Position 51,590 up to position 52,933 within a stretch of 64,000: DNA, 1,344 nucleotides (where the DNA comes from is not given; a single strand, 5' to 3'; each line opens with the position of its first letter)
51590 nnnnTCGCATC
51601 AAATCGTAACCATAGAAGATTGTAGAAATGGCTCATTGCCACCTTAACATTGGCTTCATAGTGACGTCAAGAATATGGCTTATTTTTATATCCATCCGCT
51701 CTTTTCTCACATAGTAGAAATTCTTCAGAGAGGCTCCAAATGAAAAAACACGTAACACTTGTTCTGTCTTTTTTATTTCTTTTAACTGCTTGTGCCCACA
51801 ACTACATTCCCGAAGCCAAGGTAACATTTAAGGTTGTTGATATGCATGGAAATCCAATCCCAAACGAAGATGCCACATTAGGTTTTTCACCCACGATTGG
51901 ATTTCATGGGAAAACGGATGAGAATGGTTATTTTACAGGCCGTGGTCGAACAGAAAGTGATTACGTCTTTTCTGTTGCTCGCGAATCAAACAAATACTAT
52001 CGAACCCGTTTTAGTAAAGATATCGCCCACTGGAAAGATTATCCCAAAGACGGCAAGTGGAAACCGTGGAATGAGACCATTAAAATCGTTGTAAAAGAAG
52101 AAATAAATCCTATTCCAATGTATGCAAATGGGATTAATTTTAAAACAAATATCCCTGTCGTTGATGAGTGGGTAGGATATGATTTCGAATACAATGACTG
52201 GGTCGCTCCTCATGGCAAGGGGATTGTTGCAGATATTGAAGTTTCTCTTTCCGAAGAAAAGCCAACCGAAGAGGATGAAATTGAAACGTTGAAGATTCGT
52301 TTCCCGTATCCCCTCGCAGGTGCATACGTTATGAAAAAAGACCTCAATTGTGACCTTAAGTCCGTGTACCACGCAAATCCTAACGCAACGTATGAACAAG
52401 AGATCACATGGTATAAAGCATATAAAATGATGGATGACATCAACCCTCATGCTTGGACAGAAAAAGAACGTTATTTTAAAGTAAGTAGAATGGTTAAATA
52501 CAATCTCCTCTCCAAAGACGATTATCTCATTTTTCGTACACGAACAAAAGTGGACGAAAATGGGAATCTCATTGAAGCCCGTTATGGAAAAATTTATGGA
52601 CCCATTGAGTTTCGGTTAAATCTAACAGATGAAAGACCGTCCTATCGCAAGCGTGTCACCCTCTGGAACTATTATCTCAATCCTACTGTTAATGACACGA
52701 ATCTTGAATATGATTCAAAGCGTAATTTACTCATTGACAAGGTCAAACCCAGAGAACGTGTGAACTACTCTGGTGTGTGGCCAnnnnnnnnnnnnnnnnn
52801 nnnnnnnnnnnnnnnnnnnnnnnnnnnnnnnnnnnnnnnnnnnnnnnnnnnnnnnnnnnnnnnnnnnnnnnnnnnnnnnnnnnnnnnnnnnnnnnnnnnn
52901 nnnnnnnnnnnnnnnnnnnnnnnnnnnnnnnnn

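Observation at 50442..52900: Tandem cassette: the giant gene's 3' end, then a lipoprotein gene, repeated twice with a third partial 3'-end copy; N-terminal domains of the paralogs have diverged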

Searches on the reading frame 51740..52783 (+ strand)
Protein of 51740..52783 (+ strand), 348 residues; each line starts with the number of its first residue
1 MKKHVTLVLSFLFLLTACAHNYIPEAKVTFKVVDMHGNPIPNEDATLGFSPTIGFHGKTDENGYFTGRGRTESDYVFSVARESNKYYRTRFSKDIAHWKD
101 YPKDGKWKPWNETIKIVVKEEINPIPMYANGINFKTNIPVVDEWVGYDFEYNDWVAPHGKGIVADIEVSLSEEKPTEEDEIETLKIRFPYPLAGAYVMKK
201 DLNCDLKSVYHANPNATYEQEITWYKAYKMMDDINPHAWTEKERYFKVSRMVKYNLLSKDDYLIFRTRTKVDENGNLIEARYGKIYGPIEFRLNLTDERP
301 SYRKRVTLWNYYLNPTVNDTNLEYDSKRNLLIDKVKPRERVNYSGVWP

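Call 6: search_protein_families(library=pfam, proteins=[window:51740-52783:+], max_evalue=0.1)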
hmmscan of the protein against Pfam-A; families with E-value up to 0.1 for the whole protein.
window:51740-52783:+ (348 aa): 1 family
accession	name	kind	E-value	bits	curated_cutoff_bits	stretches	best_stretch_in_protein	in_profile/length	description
PF02369.22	Big_1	-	0.04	14.5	34.9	1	26-66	19-63/93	Bacterial Ig-like domain (group 1)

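Call 7: search_protein_families(library=ncbifam, proteins=[window:51740-52783:+], max_evalue=0.1)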
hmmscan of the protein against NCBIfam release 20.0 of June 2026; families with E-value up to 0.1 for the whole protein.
window:51740-52783:+ (348 aa): 1 family
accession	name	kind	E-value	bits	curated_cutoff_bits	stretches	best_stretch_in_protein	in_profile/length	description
NF047408.1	SA0632_fam_LP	equivalog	0.067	12.8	70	1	1-21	1-21/68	SA0632 family lipoprotein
